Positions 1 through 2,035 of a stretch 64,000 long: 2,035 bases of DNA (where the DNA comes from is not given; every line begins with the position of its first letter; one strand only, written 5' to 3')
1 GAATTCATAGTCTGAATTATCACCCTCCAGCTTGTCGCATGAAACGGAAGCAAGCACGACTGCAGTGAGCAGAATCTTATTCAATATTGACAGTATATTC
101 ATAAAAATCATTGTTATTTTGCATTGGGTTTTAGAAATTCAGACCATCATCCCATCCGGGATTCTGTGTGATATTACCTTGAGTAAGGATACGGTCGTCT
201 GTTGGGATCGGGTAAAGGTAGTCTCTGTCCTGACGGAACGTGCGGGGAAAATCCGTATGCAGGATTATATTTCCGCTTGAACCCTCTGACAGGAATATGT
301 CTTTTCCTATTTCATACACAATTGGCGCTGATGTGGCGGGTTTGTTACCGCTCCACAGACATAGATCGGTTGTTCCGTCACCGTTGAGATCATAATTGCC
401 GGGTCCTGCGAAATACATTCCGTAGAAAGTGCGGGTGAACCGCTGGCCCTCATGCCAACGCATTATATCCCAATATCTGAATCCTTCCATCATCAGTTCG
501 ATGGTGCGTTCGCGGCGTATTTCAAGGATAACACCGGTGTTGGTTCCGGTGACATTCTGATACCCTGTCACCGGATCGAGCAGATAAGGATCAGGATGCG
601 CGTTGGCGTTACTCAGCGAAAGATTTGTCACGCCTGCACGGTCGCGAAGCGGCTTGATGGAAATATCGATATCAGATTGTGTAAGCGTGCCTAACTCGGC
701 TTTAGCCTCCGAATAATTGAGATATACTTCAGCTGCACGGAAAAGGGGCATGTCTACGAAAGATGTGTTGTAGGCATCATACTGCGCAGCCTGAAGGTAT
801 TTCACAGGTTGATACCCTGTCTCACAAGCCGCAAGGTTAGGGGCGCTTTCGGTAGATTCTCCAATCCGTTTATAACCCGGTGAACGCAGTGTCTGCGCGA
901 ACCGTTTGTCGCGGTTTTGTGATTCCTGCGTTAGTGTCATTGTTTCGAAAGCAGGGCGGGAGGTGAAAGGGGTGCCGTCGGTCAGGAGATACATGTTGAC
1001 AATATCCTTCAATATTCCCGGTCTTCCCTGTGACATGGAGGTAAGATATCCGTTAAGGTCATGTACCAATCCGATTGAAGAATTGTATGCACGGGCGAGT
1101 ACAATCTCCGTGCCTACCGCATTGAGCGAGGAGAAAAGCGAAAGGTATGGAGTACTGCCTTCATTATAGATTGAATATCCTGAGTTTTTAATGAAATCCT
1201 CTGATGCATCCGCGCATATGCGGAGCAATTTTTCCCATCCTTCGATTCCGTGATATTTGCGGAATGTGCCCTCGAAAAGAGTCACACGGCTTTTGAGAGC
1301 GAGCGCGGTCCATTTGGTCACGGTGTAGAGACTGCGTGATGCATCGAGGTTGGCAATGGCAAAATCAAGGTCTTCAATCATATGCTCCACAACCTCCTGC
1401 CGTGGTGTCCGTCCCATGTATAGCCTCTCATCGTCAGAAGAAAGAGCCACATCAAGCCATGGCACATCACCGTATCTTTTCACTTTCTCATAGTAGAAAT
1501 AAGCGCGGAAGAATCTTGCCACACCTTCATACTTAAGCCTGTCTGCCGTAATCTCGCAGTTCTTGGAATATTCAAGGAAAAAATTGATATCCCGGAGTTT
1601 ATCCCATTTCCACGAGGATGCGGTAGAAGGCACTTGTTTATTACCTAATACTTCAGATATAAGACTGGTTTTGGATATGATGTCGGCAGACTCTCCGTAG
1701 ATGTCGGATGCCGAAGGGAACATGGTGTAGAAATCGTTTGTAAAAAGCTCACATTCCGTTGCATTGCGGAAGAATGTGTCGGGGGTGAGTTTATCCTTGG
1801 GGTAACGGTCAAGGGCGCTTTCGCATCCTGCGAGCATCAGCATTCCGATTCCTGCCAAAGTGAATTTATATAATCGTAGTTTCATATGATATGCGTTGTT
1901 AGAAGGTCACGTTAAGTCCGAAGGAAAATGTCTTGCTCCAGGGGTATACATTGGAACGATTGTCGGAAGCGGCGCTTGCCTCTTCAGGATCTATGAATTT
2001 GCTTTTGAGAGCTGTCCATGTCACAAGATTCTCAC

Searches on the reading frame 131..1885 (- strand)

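Call 19: search_protein_families(library=pfam, proteins=[window:131-1885:-], max_evalue=0.0001)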
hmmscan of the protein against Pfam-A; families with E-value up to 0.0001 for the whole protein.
window:131-1885:- (584 aa): 3 families
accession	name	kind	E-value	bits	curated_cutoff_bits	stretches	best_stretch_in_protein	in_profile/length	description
PF07980.17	SusD_RagB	-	5.4e-41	141.6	23.1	1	290-578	44-297/297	SusD family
PF14322.12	SusD-like_3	-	2.7e-12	47.8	27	1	54-203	39-191/191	Starch-binding associating with outer membrane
PF12771.13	SusD-like_2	-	9.3e-08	31.8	27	1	49-187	14-157/415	Starch-binding associating with outer membrane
